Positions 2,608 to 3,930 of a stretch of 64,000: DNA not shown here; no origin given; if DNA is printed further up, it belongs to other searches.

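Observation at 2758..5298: Vgb-like beta-propeller surface protein with three near-identical 120-bp tandem repeats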

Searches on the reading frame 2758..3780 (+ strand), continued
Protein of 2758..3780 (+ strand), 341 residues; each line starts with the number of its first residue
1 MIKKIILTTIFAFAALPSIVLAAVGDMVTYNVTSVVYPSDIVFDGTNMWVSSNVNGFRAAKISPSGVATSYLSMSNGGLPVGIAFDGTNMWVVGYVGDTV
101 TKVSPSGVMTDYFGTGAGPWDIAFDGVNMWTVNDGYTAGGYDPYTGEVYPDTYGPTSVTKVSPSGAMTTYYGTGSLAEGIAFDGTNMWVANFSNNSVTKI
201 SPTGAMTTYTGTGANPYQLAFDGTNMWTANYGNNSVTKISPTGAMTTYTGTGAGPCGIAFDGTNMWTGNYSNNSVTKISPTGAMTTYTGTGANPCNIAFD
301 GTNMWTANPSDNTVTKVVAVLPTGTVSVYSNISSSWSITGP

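Call 70: find_related_loci(query=A2, collection=viral_contigs, flank=5000)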
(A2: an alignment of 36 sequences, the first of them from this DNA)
Query A2 (301 aa) in viral_contigs; peptide patterns used: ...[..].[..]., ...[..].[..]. (x = any residue, [..] = any of these).
105 stretches matched a pattern; 23 encode a relative of the query (tblastn E <= 1e-3); 19 distinct loci.
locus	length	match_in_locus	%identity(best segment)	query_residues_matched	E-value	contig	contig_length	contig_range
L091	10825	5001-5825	42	19-301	9e-54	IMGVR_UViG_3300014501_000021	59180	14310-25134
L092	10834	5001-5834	41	2-299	2e-52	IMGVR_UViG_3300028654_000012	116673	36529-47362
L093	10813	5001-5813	38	19-299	1e-45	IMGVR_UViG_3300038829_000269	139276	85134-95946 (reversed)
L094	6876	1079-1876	41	16-300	6e-53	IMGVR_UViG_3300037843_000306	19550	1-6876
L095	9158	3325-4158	33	17-299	5e-34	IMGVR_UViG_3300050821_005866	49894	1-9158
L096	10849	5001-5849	47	16-301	5e-33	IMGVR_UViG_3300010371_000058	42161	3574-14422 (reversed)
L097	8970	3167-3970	38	16-296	2e-43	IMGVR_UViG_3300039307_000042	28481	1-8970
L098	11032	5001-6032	32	18-298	9e-28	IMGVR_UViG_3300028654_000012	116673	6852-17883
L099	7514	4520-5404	34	8-298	3e-27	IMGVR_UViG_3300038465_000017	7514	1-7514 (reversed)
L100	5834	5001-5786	29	17-296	3e-26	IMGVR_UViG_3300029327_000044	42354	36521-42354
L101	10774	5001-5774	33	1-299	4e-25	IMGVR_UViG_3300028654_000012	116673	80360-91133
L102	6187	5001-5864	31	18-296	1e-19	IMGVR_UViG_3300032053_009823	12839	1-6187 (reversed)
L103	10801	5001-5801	32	17-296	1e-18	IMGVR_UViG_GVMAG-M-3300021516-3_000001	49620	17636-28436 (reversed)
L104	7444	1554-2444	29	25-298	4e-16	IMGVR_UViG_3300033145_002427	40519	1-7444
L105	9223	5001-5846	29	8-296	5e-12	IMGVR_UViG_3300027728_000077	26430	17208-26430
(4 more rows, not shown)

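Call 79: search_protein_families(library=phrogs, proteins=[window:2821-3735:+], max_evalue=0.01)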
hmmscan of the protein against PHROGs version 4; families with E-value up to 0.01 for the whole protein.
window:2821-3735:+ (305 aa): 0 families
